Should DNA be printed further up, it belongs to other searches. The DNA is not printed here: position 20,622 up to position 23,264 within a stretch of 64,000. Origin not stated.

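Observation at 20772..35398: Tandem array of five diverged DUF4838/GH20b-like secreted paralogs, each duplicated with its 5' UTR.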

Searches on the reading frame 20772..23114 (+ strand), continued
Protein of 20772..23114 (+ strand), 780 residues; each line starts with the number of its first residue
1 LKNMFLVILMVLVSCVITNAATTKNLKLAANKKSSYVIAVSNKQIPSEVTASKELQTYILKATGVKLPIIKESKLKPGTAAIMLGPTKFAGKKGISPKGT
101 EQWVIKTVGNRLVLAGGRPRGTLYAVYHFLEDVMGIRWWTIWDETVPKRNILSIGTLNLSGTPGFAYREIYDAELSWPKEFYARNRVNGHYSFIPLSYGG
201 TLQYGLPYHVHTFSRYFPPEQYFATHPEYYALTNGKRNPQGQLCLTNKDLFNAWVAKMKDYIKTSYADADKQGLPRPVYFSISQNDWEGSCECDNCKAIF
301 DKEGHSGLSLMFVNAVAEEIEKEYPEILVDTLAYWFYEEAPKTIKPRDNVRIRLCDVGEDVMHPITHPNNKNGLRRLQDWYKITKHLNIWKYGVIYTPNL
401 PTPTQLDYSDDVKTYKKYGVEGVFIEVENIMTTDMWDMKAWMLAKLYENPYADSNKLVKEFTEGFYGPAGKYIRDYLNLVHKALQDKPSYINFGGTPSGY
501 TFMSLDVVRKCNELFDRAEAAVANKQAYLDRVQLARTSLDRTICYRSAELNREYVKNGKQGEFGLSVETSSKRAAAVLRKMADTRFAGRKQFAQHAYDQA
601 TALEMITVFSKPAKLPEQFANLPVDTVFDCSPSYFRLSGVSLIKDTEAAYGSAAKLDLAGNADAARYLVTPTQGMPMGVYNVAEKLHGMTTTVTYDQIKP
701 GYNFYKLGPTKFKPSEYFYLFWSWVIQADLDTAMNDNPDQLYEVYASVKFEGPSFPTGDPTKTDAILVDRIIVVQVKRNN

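Call 23: find_related_loci(query=A1, collection=genome_contigs, flank=10000)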
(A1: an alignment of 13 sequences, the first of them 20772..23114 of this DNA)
Query A1 (780 aa) in genome_contigs; peptide patterns used: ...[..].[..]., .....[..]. (x = any residue, [..] = any of these).
41 stretches matched a pattern; 3 encode a relative of the query (tblastn E <= 1e-3); 3 distinct loci.
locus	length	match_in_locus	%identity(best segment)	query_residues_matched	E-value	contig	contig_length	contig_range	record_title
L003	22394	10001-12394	54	1-780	0e+0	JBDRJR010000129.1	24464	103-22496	MAG: Verrucomicrobiota bacterium isolate MEGAHIT-group-1.662 k141_10407821, whole genome shotgun sequence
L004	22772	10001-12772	39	24-774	3e-178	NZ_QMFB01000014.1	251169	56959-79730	Paenibacillus contaminans strain CKOBP-6 scaffold14, whole genome shotgun sequence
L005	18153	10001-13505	38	1-631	2e-124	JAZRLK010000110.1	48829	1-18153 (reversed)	MAG: Faecousia sp. isolate T1900045436_YK20190127.MAGScoT_cleanbin_000016 SGB_7107_k141_246937, whole genome shotgun seq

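Call 24: list_cluster_members(proteins=[P0006, P0010, P0030])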
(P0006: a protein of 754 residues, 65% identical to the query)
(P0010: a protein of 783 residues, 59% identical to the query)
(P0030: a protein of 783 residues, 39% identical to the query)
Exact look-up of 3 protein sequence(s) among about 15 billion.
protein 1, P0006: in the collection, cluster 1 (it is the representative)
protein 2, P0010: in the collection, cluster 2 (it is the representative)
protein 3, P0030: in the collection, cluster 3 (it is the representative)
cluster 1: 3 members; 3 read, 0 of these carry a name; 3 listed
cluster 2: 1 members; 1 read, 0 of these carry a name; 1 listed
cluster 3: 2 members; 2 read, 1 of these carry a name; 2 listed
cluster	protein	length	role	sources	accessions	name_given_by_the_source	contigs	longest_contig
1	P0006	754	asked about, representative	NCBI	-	-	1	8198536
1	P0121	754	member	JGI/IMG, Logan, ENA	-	-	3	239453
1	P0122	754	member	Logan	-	-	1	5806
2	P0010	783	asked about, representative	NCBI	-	-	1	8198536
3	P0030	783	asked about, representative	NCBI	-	-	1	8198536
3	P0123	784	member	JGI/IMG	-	hypothetical protein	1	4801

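Call 25: find_encoding_contigs(protein=P0121, flank=10000, max_places=3)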
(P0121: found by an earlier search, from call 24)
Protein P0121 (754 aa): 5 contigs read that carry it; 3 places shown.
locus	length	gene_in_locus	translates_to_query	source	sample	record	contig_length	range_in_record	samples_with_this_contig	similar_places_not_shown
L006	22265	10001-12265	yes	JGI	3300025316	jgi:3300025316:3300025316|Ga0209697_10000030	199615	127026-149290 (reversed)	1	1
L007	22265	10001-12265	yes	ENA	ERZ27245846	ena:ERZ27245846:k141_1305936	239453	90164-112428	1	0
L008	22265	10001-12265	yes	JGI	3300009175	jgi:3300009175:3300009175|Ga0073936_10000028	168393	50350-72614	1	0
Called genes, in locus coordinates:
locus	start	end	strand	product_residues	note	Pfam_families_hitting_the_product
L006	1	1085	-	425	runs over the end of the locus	PF05977:MFS_3, PF07690:MFS_1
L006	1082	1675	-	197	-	PF00857:Isochorismatase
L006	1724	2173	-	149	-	PF01047:MarR, PF12802:MarR_2 (weak), PF13463:HTH_27 (weak)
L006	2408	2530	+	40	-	-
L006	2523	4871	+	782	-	PF16126:DUF4838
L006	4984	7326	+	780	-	PF16126:DUF4838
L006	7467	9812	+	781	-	PF16126:DUF4838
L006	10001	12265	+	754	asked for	PF16126:DUF4838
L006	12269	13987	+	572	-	-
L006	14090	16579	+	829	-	PF19543:GH123_N (faint), PF22680:Glyco_hydro_123_N_2 (weak), PF13320:GH123_cat, PF13385:Laminin_G_3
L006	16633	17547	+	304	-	-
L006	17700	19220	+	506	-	PF02449:Glyco_hydro_42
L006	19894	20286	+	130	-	-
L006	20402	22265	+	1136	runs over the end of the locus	PF19773:DUF6259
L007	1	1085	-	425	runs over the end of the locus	PF05977:MFS_3, PF07690:MFS_1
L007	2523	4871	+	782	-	PF16126:DUF4838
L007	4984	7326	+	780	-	PF16126:DUF4838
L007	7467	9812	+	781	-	PF16126:DUF4838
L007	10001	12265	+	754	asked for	PF16126:DUF4838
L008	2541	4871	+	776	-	PF16126:DUF4838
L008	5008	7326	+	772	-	PF16126:DUF4838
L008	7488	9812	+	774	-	PF16126:DUF4838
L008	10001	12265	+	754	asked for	PF16126:DUF4838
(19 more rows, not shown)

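Call 26: find_encoding_contigs(protein=P0008, flank=10000, max_places=2)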
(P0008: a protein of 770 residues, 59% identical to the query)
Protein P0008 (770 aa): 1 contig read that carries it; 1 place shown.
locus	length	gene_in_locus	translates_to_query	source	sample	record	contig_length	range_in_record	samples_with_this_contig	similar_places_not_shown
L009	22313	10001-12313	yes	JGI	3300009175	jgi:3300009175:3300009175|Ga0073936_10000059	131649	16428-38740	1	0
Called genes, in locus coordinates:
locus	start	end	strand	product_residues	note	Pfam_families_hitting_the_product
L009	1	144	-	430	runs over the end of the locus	PF00005:ABC_tran, PF02463:SMC_N (weak), PF13304:AAA_21 (faint), PF27219:MJ0874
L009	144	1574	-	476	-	PF01554:MatE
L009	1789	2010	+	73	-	-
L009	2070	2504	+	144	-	PF24893:DUF7743 (weak)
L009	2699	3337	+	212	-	PF00440:TetR_N, PF17932:TetR_C_24 (weak), PF17938:TetR_C_29 (faint)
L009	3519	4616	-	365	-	PF02073:Peptidase_M29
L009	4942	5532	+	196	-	PF02525:Flavodoxin_2 (weak), PF03358:FMN_red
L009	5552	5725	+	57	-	-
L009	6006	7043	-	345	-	PF00515:TPR_1 (weak)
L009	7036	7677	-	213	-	PF01522:Polysacc_deac_1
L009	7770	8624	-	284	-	PF01522:Polysacc_deac_1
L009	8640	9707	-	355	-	PF07786:HGSNAT_cat, PF16401:DUF5009 (weak)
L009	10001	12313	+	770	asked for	PF16126:DUF4838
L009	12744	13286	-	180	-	PF07385:Lyx_isomer (faint)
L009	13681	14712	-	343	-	PF00356:LacI, PF00532:Peripla_BP_1 (weak), PF13377:Peripla_BP_3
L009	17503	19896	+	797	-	PF03648:Glyco_hydro_67N (weak), PF16126:DUF4838, PF02837:Glyco_hydro_2_N (weak)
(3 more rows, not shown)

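Call 33: search_protein_families(library=ncbifam, proteins=[window:20772-23114:+], max_evalue=0.01)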
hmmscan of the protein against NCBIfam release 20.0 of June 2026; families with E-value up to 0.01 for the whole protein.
window:20772-23114:+ (780 aa): 0 families

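Call 41: search_solved_structures(query=A2, max_evalue=1, show_alignments=2)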
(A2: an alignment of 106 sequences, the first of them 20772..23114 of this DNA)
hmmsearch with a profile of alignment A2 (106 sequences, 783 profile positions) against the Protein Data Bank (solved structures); distinct sequences matched with E-value up to 1: 8.
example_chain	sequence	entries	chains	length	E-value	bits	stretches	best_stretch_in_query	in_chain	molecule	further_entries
7pug_A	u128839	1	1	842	1.3e-05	26.9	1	33-171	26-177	xylan alpha-1,2-glucuronidase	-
7pxq_A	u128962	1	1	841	1.3e-05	26.9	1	33-171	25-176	xylan alpha-1,2-glucuronidase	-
4c90_A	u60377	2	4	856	1.9e-05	26.3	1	46-171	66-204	ALPHA-GLUCURONIDASE GH115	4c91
6nps_A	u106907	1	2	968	0.03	15.7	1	104-171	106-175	AxyAgu115A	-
1k9d_A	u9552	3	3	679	0.038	15.4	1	36-129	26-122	alpha-D-glucuronidase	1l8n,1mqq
1mqr_A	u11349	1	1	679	0.36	12.2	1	36-129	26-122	ALPHA-D-GLUCURONIDASE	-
1mqp_A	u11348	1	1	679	0.36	12.2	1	36-129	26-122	alpha-D-glucuronidase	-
1k9e_A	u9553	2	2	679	0.36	12.2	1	36-129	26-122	alpha-D-glucuronidase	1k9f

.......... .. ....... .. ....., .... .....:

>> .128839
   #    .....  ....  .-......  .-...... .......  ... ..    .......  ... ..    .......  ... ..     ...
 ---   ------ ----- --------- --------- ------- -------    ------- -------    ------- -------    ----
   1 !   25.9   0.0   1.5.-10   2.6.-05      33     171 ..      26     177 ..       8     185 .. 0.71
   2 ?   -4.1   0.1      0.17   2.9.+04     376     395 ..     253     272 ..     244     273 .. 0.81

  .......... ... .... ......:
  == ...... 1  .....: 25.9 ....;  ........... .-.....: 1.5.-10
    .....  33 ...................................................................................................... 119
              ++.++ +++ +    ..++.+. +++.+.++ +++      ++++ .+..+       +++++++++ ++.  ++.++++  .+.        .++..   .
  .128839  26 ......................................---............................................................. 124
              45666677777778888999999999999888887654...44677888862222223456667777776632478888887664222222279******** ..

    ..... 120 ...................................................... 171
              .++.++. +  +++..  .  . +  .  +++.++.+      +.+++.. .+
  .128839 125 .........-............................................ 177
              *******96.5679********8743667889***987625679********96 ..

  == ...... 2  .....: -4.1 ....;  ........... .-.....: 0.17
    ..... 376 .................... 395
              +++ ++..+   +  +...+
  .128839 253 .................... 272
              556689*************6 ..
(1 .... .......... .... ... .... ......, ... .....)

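Call 42: predict_structure(alignment_id=A2)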
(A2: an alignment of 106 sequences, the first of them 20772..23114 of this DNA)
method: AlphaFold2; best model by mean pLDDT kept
length: 780 residues; sequences in the alignment: 106
mean_pLDDT: 92.6   pTM: 0.89
mean pLDDT of the five models: 92.6, 92.5, 91.8, 91.7, 91.4
residues with pLDDT >= 90: 603; 70-90: 157; 50-70: 18; < 50: 2
segments of 3 or more residues with pLDDT < 50: none
pLDDT, mean of each block of 10 residues (from residue 1): 76 66 82 97 96 98 98 97 98 96 97 97 98 97 95 97 95 78 93 87 86 91 98 95 96 98 95 88 88 98 96 98 97 87 98 90 95 97 97 86 96 98 93 95 98 98 98 99 94 84 96 99 98 98 91 87 90 97 91 90 80 87 91 83 91 90 87 94 87 96 97 92 84 90 97 93 95 84
secondary structure, 60 per line:
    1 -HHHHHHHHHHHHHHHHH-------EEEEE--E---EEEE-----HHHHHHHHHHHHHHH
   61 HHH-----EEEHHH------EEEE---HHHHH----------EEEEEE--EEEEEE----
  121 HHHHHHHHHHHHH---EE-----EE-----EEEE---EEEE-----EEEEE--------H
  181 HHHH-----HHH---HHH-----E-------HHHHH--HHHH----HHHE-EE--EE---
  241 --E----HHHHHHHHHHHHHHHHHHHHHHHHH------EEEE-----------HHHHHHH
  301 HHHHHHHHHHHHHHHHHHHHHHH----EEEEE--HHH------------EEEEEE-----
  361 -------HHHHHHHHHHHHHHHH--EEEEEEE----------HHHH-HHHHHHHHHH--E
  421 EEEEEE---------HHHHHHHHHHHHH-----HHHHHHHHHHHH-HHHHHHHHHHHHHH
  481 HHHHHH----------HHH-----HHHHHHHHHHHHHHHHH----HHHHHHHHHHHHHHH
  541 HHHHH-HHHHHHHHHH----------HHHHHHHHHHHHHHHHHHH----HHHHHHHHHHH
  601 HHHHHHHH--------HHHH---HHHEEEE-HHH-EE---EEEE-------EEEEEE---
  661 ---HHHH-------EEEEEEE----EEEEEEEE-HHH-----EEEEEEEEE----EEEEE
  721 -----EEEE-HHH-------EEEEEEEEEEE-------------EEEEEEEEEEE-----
elements in order (helices of 4 or more, strands of 3 or more residues): H2-18 E26-30 E37-40 H46-63 E69-71 E81-84 H88-92 E103-108 E111-116 H121-133 E151-154 E158-161 E167-171 H180-184 H212-216 H219-222 H248-272 E279-282 H294-323 E328-332 E350-355 H368-383 E386-392 H403-406 H408-417 E420-426 H436-448 H454-465 H467-486 H505-521 H526-545 H547-556 H567-585 H590-608 H617-620 E627-630 E641-644 E652-657 H664-667 E675-681 E686-693 E703-711 E716-720 E726-729 E741-751 E765-775

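Call 103: find_encoding_contigs(protein=P0004, flank=3000, max_places=2)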
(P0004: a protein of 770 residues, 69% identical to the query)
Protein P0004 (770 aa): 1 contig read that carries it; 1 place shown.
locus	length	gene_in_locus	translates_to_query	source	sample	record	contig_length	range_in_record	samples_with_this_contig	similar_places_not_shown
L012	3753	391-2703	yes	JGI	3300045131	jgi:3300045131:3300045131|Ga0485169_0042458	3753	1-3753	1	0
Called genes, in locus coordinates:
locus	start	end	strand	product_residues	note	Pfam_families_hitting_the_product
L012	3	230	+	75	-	?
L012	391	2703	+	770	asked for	PF16126:DUF4838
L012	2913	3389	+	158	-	-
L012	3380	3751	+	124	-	?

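Call 104: find_encoding_contigs(protein=P0007, flank=3000, max_places=2)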
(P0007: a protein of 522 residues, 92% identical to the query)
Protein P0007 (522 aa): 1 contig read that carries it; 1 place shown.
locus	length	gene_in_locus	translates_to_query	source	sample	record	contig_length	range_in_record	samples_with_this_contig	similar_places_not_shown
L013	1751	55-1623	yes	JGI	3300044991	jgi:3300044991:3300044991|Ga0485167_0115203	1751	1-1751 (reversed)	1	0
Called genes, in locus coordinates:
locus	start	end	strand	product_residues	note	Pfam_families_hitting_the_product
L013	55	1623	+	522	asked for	PF16126:DUF4838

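Call 111: search_protein_representatives(protein=window:20772-23114:+)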
Query: 780 residues. Proteins with E-value up to 0.001 (for the whole library): 12374; up to 1e-10: 7690; up to 1e-30: 3001. The best 150 are listed.
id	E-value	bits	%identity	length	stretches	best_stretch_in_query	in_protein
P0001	0.0e+00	1592.2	87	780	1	2-777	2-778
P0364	1.4e-262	889.8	42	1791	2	30-575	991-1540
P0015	2.9e-189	647.4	42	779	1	8-775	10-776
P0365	1.1e-178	612.4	40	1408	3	179-775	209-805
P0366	8.6e-178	609.4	43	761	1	29-775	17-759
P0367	1.8e-177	608.4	41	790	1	12-777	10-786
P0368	1.3e-176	605.5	36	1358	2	38-549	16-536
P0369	9.5e-171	586.1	43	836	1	26-775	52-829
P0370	6.5e-170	583.4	39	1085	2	4-774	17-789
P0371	1.9e-145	502.5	37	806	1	7-775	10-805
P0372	1.2e-144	499.9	43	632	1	20-595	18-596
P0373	2.0e-143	495.8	39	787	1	22-775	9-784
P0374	2.9e-143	495.3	37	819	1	16-775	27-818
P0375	5.4e-143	494.4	39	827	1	25-774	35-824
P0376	2.8e-138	478.8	37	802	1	7-774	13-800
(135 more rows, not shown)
